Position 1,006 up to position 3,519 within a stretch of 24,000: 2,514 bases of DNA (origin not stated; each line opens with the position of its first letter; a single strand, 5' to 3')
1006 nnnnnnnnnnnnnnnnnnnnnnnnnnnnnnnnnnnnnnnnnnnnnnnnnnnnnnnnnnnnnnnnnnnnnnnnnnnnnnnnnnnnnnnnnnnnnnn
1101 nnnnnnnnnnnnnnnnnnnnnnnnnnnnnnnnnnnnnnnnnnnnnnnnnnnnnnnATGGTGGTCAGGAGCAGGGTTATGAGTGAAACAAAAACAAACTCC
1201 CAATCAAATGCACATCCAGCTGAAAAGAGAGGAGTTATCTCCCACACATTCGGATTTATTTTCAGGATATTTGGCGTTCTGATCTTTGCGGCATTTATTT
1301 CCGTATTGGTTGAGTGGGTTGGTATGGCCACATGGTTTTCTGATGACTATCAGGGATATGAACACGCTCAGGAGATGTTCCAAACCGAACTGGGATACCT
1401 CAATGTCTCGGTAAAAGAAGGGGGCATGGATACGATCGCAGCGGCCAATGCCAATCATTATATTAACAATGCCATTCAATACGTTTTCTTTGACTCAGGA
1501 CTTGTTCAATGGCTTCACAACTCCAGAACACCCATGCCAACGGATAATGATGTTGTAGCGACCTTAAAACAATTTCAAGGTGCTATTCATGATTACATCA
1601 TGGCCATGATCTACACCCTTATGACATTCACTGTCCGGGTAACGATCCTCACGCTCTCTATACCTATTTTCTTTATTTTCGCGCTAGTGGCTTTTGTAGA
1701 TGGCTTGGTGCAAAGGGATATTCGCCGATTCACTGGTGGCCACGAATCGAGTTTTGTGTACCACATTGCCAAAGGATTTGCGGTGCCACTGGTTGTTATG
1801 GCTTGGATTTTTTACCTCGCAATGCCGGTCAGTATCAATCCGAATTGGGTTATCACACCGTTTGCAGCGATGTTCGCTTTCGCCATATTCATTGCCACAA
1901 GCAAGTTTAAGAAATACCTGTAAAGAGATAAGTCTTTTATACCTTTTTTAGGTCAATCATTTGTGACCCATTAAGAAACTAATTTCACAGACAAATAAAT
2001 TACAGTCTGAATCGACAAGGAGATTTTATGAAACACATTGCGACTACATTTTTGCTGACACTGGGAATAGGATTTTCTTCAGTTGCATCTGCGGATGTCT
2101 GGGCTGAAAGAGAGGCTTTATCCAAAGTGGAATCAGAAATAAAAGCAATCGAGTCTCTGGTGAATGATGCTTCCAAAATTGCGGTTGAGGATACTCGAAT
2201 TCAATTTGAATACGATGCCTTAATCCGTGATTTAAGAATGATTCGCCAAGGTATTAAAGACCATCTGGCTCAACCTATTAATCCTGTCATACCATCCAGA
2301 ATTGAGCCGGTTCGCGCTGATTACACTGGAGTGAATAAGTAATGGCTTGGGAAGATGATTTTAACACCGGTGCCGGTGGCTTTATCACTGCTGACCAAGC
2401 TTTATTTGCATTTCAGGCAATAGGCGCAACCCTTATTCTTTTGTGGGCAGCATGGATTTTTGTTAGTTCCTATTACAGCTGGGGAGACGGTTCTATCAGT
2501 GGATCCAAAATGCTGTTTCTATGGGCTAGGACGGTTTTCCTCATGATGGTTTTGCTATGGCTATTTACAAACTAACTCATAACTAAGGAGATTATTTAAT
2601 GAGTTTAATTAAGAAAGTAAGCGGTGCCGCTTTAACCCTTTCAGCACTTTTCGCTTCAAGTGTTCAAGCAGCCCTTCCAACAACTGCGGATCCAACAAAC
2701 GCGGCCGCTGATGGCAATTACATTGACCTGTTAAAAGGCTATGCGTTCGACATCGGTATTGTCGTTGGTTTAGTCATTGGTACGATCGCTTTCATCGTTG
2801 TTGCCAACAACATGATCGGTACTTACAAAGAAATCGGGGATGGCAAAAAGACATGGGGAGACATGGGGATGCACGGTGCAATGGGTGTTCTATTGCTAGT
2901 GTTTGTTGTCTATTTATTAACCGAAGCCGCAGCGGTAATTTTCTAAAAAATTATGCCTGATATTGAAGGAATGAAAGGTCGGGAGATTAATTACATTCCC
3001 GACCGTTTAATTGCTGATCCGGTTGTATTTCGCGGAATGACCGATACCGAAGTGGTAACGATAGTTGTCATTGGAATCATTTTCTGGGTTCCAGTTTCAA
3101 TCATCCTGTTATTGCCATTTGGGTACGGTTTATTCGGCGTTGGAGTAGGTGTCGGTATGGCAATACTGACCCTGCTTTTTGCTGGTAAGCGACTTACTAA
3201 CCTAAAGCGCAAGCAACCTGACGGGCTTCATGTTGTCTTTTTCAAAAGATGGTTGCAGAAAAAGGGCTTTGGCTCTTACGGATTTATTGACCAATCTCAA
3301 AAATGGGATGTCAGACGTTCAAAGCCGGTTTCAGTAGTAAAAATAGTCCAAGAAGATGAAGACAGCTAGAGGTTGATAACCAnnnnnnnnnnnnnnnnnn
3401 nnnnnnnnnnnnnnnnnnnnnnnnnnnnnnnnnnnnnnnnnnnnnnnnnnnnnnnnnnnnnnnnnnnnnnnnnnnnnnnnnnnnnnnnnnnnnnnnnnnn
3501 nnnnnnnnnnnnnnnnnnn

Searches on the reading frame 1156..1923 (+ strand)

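Call 23: search_protein_families(library=ncbifam, proteins=[window:1156-1923:+], max_evalue=0.001)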
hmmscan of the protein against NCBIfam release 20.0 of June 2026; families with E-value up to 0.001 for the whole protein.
window:1156-1923:+ (255 aa): 1 family
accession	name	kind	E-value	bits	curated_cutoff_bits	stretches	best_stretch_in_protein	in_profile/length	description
TIGR03747.1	conj_TIGR03747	hypoth_equivalog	2.3e-76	256.4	138.5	1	24-255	1-233/233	TIGR03747 family integrating conjugative element membrane protein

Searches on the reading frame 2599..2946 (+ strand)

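Call 23: search_protein_families(library=ncbifam, proteins=[window:2599-2946:+], max_evalue=0.001)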
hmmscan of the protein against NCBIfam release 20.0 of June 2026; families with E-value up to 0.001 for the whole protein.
window:2599-2946:+ (115 aa): 1 family
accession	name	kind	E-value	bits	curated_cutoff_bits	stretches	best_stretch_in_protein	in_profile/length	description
TIGR03745.1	conj_TIGR03745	hypoth_equivalog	2.4e-34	117.3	52.5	1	13-114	5-105/105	TIGR03745 family integrating conjugative element membrane protein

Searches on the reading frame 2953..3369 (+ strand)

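Call 23: search_protein_families(library=ncbifam, proteins=[window:2953-3369:+], max_evalue=0.001)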
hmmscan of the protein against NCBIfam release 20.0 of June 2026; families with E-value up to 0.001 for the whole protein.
window:2953-3369:+ (138 aa): 1 family
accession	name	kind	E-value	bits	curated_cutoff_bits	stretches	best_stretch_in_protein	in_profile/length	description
TIGR03750.1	conj_TIGR03750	hypoth_equivalog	1.6e-27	95.7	70.75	1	12-122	1-111/111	TIGR03750 family conjugal transfer protein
